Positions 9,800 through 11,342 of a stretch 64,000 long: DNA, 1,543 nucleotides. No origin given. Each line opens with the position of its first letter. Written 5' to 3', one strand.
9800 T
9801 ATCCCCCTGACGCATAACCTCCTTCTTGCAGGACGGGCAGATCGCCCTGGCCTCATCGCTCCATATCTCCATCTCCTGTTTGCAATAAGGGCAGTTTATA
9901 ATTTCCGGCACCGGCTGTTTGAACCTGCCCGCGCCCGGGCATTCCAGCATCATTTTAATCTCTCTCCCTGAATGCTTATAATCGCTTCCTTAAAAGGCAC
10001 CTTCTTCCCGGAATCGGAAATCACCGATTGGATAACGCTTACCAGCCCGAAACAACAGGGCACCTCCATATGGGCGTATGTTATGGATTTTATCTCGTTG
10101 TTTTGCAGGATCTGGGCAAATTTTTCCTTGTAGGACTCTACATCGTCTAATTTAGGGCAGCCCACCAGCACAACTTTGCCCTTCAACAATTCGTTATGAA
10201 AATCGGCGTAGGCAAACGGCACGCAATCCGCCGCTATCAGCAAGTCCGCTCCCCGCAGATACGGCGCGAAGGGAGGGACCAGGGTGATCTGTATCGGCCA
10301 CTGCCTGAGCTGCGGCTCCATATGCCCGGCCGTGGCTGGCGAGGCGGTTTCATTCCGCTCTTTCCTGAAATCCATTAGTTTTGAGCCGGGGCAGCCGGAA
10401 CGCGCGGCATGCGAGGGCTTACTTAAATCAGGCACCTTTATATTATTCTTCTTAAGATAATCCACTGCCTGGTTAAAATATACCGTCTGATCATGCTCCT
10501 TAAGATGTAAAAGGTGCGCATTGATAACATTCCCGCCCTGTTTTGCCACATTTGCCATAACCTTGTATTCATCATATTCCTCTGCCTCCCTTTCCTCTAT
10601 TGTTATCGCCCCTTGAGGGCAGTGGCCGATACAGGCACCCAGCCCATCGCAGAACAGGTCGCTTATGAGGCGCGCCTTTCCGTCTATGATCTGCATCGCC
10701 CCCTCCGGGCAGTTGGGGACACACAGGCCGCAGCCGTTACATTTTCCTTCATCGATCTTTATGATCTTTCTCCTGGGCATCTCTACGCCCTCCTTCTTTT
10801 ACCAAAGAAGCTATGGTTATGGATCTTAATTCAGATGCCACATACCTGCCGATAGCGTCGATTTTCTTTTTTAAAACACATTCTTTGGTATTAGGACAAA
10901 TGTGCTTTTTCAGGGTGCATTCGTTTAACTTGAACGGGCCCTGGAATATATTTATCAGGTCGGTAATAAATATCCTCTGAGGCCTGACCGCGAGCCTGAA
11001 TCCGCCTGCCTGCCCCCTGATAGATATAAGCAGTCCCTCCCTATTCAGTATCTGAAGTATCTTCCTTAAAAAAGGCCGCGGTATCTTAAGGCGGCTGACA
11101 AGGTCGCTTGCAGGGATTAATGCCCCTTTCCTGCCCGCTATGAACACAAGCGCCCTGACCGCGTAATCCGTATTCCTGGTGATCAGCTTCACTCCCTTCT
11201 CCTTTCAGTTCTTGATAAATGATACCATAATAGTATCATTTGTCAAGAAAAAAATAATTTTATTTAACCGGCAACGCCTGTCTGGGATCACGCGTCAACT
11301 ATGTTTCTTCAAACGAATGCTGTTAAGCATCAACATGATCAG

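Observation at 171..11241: Gap-free 11 kb Rrf2-headed oxidative/nitrosative-stress and low-potential redox supra-operon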

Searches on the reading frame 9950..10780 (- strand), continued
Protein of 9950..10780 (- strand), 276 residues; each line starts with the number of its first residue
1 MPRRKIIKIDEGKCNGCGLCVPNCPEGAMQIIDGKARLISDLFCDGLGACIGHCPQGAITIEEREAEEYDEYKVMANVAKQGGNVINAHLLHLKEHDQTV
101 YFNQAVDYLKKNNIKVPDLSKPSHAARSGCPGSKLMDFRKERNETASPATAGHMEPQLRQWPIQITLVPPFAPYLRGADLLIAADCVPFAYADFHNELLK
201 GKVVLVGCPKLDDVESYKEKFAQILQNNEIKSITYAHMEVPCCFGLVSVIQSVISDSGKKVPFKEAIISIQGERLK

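Call 69: find_encoding_contigs(protein=P0001, flank=10000, max_places=3)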
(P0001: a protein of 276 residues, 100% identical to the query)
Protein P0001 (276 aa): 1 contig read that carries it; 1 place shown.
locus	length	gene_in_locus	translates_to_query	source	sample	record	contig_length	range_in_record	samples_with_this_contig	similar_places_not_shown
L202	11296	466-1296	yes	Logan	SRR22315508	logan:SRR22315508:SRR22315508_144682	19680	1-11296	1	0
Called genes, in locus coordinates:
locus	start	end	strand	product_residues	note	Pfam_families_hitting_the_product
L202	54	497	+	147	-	PF02082:Rrf2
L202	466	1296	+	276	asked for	PF00037:Fer4, PF12797:Fer4_2 (weak), PF12837:Fer4_6, PF12838:Fer4_7 (faint), PF13237:Fer4_10, PF14697:Fer4_21 (weak), PF13187:Fer4_9 (weak), PF27217:AF_0155, +1 more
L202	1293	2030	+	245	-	PF01966:HD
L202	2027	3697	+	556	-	PF03063:Prismane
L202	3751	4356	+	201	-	PF00578:AhpC-TSA, PF08534:Redoxin, PF10417:1-cysPrx_C (weak)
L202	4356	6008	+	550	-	PF01558:POR, PF02776:TPP_enzyme_N (faint), PF01855:POR_N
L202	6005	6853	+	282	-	PF02775:TPP_enzyme_C, PF12367:PFO_beta_C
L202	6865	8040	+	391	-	PF00753:Lactamase_B, PF19583:ODP, PF00258:Flavodoxin_1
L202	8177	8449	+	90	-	PF01329:Pterin_4a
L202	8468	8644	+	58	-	-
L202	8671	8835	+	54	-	PF00301:Rubredoxin, PF21349:RUBY_RBDX (faint)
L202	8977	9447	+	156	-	PF01243:PNPOx_N, PF04289:DUF447_N (weak)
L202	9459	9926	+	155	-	PF02915:Rubrerythrin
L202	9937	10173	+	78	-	PF00462:Glutaredoxin, PF05768:Glrx-like (weak), PF13417:GST_N_3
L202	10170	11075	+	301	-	PF00890:FAD_binding_2 (faint), PF01134:GIDA (faint), PF01266:DAO (faint), PF01946:Thi4 (faint), PF07992:Pyr_redox_2, PF12831:FAD_oxidored (weak), PF13738:Pyr_redox_3, PF00070:Pyr_redox, +2 more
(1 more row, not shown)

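Call 71: predict_structure(alignment_id=A2)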
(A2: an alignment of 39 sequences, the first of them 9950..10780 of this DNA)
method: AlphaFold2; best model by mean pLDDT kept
length: 276 residues; sequences in the alignment: 39
mean_pLDDT: 63.5   pTM: 0.49
mean pLDDT of the five models: 63.5, 63.1, 63.0, 60.9, 56.1
residues with pLDDT >= 90: 45; 70-90: 69; 50-70: 79; < 50: 83
segments of 3 or more residues with pLDDT < 50: 15-54, 121-162
pLDDT, mean of each block of 10 residues (from residue 1): 58 51 41 38 36 54 63 69 62 71 89 82 34 28 29 30 62 81 74 74 71 76 92 87 77 94 87 72
secondary structure, 60 per line:
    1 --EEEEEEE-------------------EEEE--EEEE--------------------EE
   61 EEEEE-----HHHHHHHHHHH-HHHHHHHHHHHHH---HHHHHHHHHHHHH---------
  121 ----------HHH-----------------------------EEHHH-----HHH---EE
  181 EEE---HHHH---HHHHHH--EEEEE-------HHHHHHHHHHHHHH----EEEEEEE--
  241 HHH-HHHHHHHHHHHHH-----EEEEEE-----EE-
elements in order: E3-9 E29-32 E35-38 E59-65 H71-81 H83-95 H99-111 E179-183 H187-190 H194-199 E202-206 H214-227 E232-238 H245-257 E263-268
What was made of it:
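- Tried and rejected: The model is mediocre (pLDDT 63.5; C-terminal alpha/beta domain 70-94, call 71).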

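Call 74: fold_search(model_id=the predicted structure, library=pdb)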
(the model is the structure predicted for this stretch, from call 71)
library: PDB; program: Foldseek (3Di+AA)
matches with E <= 10: 1150; with E <= 0.001: 0
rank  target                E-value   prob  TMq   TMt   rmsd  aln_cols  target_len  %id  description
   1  6mgg_D                1.3e-02  0.93  0.22  0.18   6.5       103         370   16  Succinyl-CoA synthase from Francisella tularensis, phosphorylated, in complex with CoA (released 2018-09-26)
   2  4v0k_A                4.0e-02  0.66  0.22  0.33   6.7       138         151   14  Crystal structure of the CrARL6DN in the GDP bound form (released 2014-11-19)
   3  4v0k_B                4.2e-02  0.85  0.24  0.37   6.6       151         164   11  Crystal structure of the CrARL6DN in the GDP bound form (released 2014-11-19)
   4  9gpi_C                4.8e-02  0.82  0.21  0.21   5.0       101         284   12  Structure of RmlD from Trichomonas vaginalis is space group P1 (released 2025-03-12)
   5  2fp4_B                5.7e-02  0.91  0.25  0.18   4.3        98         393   13  Crystal structure of pig GTP-specific succinyl-CoA synthetase in complex with GTP (released 2006-02-21)
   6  8sf5_A                6.5e-02  0.51  0.20  0.14   8.9       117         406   16  Promiscuous amino acid gamma synthase from Caldicellulosiruptor hydrothermalis in open conformation (released 2023-12-27)
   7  1z6y_A                6.5e-02  0.38  0.19  0.27   6.9       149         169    9  Structure Of Human ADP-Ribosylation Factor-Like 5 (released 2005-04-05)
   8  5ijg_B                8.3e-02  0.66  0.22  0.16   5.2       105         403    8  Crystal structure of O-acetylhomoserine sulfhydrolase from Brucella melitensis at 2.0 A resolution (released 2017-04-05)
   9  4y0v_A                8.3e-02  0.44  0.21  0.30   7.0       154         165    8  Structure of an ADP ribosylation factor from Entamoeba histolytica HM-1:IMSS bound to Mg-GDP (released 2015-03-04)
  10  7bzx_A                8.8e-02  0.60  0.21  0.11   5.2       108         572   12  DXPS (released 2021-11-17)
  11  7bzx_B                9.9e-02  0.63  0.22  0.12   5.8       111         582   10  DXPS (released 2021-11-17)
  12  5e4z                  9.9e-02  0.30  0.18  0.14   8.6       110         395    9  Crystal structure of methionine gamma-lyase from Citrobacter freundii with C115A substitution (released 2016-10-12)
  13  8k34_A                1.1e-01  0.72  0.23  0.16   5.2       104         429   13  Cryo-EM structure of SPARTA gRNA binary complex (released 2024-01-17)
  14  4v0l_B                1.1e-01  0.57  0.23  0.34   6.8       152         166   11  Crystal structure of the CrARL6DN in the GTP bound form (released 2014-11-19)
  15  7f1p_C                1.1e-01  0.41  0.19  0.14   5.9       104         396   10  Crystal structure of Pseudomonas putida methionine gamma-lyase Q349S mutant ligand-free form. (released 2022-04-20)
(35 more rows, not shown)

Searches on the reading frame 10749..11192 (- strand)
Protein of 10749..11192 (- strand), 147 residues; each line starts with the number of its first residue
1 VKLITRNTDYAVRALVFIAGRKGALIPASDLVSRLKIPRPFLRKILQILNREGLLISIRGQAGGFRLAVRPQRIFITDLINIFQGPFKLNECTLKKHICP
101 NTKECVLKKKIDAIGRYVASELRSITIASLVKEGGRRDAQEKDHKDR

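Call 3: search_protein_families(library=pfam, proteins=[window:10749-11192:-], max_evalue=0.01)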
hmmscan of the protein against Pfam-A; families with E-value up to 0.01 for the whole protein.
window:10749-11192:- (147 aa): 2 families
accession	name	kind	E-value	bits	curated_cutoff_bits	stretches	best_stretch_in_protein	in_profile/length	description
PF02082.26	Rrf2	-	1.8e-29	103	30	1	4-133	1-132/132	Iron-dependent Transcriptional regulator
PF12802.13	MarR_2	-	0.00044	20.8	27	1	11-57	7-52/61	MarR family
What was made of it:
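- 10749..11192 (-): Rrf2-family regulator, 147 aa, GTG start with a Shine-Dalgarno sequence. NsrR-type ligand set Asp9, Cys92, Cys99, Cys105. PF02082 E 1.8e-29 (call 3).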

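Call 12: find_related_loci(query=window:10749-11192:-, collection=genome_contigs, flank=10000)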
Query window:10749-11192:- (147 aa) in genome_contigs; peptide patterns used: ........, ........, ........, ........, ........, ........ (x = any residue, [..] = any of these).
600 stretches matched a pattern (row limit reached: there are more); 137 encode a relative of the query (tblastn E <= 1e-3); the best 80 are kept; 80 distinct loci.
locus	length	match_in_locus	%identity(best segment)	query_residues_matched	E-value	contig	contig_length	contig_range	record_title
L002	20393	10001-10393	66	1-131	2e-54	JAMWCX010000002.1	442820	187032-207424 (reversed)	MAG: Candidatus Omnitrophota bacterium isolate QZM4_2.bins.201.Tibet NODE_15_length_442820_cov_4.423451, whole genome sh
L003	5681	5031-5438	62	1-136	2e-53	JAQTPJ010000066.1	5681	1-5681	MAG: Candidatus Omnitrophota bacterium isolate STB_113 NODE_44012_length_5681_cov_2.220742_Sandtown_B, whole genome shot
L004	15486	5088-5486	67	1-133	2e-53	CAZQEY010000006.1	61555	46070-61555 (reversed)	MAG TPA_asm: uncultured Planctomycetales bacterium isolate binchicken_co178_242 genome assembly, contig: NODE_890_length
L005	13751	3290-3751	58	1-147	5e-53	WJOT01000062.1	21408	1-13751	MAG: Clostridia bacterium isolate 1244-F3-H4-B3 F3H4_C103, whole genome shotgun sequence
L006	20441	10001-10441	59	1-146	7e-53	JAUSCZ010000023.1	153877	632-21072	MAG: Candidatus Omnitrophota bacterium isolate E14_concoct.bin.43 E14_k141_1281297, whole genome shotgun sequence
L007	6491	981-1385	61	1-135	3e-51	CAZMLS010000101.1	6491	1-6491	MAG TPA_asm: uncultured Atribacterota bacterium isolate binchicken_co47_116 genome assembly, contig: NODE_9718_length_64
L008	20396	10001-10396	64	1-132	6e-51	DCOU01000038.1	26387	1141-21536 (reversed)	MAG TPA_asm: Candidatus Omnitrophica bacterium UBA1562 UBA1562_contig_20072, whole genome shotgun sequence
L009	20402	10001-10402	60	1-134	3e-50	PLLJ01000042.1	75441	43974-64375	MAG: Candidatus Omnitrophota bacterium isolate fen_1321 73.20120800_E3X.43_contig_2905, whole genome shotgun sequence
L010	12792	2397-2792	63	1-132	3e-50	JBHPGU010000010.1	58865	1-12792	Candidatus Omnitrophota bacterium isolate SAG AM-311-N09 NODE_10_length_58865_cov_31.719503, whole genome shotgun sequen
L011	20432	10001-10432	53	1-144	3e-50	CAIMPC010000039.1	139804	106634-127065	MAG: Candidatus Omnitrophica bacterium isolate AM5_bin-0158 genome assembly, contig: bin-0158:39/73, whole genome shotgu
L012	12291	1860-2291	58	1-144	4e-50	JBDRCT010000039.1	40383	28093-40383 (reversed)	MAG: Candidatus Omnitrophota bacterium isolate MEGAHIT-group-1.200 k141_1468807, whole genome shotgun sequence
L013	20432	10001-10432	58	1-143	7e-50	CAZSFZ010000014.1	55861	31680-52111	MAG TPA_asm: uncultured bacterium isolate binchicken_co117_453 genome assembly, contig: NODE_1047_length_55861_cov_24.26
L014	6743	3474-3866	63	1-131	8e-50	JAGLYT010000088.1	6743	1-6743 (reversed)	MAG: bacterium isolate RS_13_36 ZL320.bin.36.fa_88, whole genome shotgun sequence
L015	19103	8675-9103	58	1-137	2e-49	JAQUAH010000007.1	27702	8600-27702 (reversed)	MAG: Candidatus Omnitrophota bacterium isolate STC_8 NODE_3486_length_27702_cov_2.905567_Sandtown_C, whole genome shotgu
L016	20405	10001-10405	58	1-135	5e-49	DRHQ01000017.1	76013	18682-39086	MAG TPA_asm: Candidatus Aminicenantes bacterium isolate HyVt-373 HyVt-373_k145_15145, whole genome shotgun sequence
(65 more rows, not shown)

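Call 20: search_protein_families(library=ncbifam, proteins=[window:10749-11192:-], max_evalue=0.001)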
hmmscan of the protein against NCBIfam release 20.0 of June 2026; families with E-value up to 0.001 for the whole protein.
window:10749-11192:- (147 aa): 8 families
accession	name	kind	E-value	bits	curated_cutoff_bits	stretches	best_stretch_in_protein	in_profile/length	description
TIGR00738.1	rrf2_super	superfamily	1.9e-29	102.2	73.3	1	4-132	3-132/132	Rrf2 family transcriptional regulator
TIGR02944.1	suf_reg_Xantho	equivalog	6.3e-21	75.1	110.65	1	3-129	3-129/130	SUF system Fe-S cluster assembly regulator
NF008886.0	PRK11920.1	equivalog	1e-19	70.7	193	1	4-133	3-133/153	iron-responsive transcriptional regulator RirA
NF008240.0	PRK11014.1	equivalog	2.9e-16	59.8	182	1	4-133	3-130/141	nitric oxide-sensing transcriptional repressor NsrR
TIGR02010.1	IscR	equivalog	1.5e-15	57.2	207.55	1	1-133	1-132/135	Fe-S cluster assembly transcriptional regulator IscR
NF047409.1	Cys_reg_CymR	equivalog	3.7e-09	36.8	195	1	1-133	1-126/139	cysteine metabolism transcriptional regulator CymR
NF008110.0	PRK10857.1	equivalog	4.1e-09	36.4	275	1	5-144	4-143/164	Fe-S cluster assembly transcriptional regulator IscR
NF041852.1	trans_reg_HypR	equivalog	2.1e-05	24.5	180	1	11-119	8-114/139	redox-sensitive transcriptional regulator HypR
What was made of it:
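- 10749..11192 (-): Reaches only the superfamily model in NCBIfam (call 20).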

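Call 29: search_solved_structures(query=window:10749-11192:-, max_evalue=0.001, show_alignments=3)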
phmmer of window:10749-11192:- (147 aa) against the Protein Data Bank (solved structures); distinct sequences matched with E-value up to 0.001: 12.
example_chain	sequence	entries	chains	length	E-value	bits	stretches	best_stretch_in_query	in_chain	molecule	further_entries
4cic_A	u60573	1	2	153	3.1e-10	43.5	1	8-135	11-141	TRANSCRIPTIONAL REGULATOR, BADM/RRF2 FAMILY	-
6y45_A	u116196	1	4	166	1.8e-06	31.2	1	8-131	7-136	Rrf2 family transcriptional regulator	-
6hsd_A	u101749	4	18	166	3.4e-06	30.4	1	8-131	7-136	Rrf2 family transcriptional regulator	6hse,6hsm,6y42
3t8r_A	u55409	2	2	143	2.3e-05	27.7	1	3-92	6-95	Staphylococcus aureus CymR | Staphylococcus aureus CymR (oxidized form)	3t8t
7zpn_A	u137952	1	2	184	3.2e-05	27.2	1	5-81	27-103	HTH-type transcriptional regulator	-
4hf0_A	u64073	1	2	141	5.3e-05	26.5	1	5-82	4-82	HTH-type transcriptional regulator IscR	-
2y75_A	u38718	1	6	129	7e-05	26.1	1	10-91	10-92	HTH-TYPE TRANSCRIPTIONAL REGULATOR CYMR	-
4chu_A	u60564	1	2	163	9e-05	25.8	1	4-81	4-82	HTH-TYPE TRANSCRIPTIONAL REGULATOR ISCR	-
4hf1_A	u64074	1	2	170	9.9e-05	25.6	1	5-82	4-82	HTH-type transcriptional regulator IscR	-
4hf2_A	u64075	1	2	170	0.00014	25.2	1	5-82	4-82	HTH-type transcriptional regulator IscR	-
3lwf_A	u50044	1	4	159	0.00055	23.2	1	26-92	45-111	Putative transcriptional regulator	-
5n07_A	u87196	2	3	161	0.0008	22.7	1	4-131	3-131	HTH-type transcriptional repressor NsrR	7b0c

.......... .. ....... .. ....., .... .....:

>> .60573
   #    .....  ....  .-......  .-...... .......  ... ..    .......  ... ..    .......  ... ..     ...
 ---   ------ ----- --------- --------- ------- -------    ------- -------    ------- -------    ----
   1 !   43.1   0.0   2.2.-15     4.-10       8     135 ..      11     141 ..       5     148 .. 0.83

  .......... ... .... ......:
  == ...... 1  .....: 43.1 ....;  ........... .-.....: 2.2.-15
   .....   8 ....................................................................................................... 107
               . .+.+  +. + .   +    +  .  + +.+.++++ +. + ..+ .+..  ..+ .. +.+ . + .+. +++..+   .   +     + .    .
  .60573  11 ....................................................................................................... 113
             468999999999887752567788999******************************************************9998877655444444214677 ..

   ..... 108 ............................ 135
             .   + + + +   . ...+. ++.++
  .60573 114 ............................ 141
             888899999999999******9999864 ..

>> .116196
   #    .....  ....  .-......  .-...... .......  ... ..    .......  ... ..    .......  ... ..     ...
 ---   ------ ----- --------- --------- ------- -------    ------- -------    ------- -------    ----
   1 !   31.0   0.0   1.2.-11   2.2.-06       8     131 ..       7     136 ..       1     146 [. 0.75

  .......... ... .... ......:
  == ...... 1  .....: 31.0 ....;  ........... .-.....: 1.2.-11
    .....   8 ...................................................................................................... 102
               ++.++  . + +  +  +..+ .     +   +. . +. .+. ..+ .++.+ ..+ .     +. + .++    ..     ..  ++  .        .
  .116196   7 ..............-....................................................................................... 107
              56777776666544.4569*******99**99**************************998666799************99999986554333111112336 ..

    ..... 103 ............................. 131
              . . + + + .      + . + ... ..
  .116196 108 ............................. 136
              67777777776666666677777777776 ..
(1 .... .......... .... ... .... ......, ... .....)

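Call 55: search_solved_structures(query=A1, max_evalue=0.001, show_alignments=5)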
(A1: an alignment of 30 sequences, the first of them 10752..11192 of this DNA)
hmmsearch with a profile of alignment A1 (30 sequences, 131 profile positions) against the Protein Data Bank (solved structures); distinct sequences matched with E-value up to 0.001: 15.
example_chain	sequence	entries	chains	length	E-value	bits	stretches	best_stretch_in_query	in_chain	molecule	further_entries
4cic_A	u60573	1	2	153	6.7e-13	51.8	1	7-130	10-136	TRANSCRIPTIONAL REGULATOR, BADM/RRF2 FAMILY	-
5n07_A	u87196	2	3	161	2.4e-11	46.8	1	4-131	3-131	HTH-type transcriptional repressor NsrR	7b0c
6y45_A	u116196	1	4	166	1.2e-09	41.3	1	11-130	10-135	Rrf2 family transcriptional regulator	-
6hsd_A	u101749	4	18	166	1.5e-09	41.1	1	11-130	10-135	Rrf2 family transcriptional regulator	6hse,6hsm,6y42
7zpn_A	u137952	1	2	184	2.5e-09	40.3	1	8-87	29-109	HTH-type transcriptional regulator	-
3t8r_A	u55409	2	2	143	6.6e-09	38.9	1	8-93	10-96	Staphylococcus aureus CymR | Staphylococcus aureus CymR (oxidized form)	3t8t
3lwf_A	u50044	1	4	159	4.2e-08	36.3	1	8-111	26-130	Putative transcriptional regulator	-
3k69_A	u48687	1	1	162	7.1e-08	35.6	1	9-79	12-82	Putative transcription regulator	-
4hf0_A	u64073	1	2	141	7.5e-08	35.5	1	5-87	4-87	HTH-type transcriptional regulator IscR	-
4chu_A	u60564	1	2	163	1.1e-07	35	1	4-87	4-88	HTH-TYPE TRANSCRIPTIONAL REGULATOR ISCR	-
4hf1_A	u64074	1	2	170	1.2e-07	34.9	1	5-87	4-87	HTH-type transcriptional regulator IscR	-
4hf2_A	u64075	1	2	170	1.4e-07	34.6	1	5-87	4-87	HTH-type transcriptional regulator IscR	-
2y75_A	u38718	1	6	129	4.5e-07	33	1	6-89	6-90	HTH-TYPE TRANSCRIPTIONAL REGULATOR CYMR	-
5n08_A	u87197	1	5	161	1.4e-06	31.4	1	4-130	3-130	HTH-type transcriptional repressor NsrR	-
1xd7_A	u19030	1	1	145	7.2e-05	25.9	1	1-128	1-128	ywnA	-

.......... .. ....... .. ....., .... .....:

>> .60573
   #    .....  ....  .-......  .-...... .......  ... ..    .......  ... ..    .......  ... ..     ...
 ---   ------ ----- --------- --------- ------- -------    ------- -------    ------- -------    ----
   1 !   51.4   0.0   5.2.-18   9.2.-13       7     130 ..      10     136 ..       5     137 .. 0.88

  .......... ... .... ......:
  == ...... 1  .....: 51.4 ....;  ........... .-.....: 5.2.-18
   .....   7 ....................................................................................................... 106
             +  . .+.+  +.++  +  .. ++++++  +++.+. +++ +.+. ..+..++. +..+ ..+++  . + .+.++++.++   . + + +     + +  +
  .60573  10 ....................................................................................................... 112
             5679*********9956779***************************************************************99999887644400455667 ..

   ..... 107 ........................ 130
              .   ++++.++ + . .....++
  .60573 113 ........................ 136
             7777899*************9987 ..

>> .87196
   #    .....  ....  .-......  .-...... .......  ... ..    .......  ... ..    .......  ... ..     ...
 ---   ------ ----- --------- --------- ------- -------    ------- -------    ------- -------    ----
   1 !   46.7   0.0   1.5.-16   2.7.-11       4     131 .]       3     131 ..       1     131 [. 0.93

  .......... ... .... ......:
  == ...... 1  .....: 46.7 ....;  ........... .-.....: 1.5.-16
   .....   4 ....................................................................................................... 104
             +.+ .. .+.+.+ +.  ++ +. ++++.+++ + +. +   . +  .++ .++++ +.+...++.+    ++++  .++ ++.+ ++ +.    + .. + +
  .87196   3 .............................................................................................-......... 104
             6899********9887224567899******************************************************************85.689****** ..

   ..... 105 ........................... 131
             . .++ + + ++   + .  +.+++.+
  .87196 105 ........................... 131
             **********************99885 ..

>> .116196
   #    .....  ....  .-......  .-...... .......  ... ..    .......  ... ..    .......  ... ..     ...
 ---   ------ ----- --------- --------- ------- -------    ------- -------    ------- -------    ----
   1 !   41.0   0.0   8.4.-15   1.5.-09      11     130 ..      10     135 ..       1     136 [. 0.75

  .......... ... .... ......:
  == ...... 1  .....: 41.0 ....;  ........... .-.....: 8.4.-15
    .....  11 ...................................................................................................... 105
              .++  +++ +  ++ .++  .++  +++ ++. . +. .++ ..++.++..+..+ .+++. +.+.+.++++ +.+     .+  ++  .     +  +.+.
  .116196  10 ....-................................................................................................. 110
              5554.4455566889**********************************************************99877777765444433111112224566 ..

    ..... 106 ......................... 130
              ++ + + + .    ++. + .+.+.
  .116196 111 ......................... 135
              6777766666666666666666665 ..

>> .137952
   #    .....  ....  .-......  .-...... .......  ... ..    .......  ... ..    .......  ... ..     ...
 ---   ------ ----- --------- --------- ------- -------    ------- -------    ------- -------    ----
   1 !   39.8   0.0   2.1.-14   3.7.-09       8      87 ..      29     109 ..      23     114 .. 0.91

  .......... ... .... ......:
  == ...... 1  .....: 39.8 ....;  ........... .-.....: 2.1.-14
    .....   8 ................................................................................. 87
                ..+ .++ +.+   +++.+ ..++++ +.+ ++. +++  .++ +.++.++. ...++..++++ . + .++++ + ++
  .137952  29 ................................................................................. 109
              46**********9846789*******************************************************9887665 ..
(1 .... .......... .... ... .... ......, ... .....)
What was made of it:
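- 10749..11192 (-): A profile of orthologues aligns them to D8/C93/C99/C105 of S. coelicolor NsrR, PDB 5N07 (call 55).
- On NsrR: They align with D8, C93, C99 and C105 of 5N07 (call 55). PDB NsrR gives only E 8e-4 with the single sequence and 2.4e-11 with the family profile (calls 29, 55).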
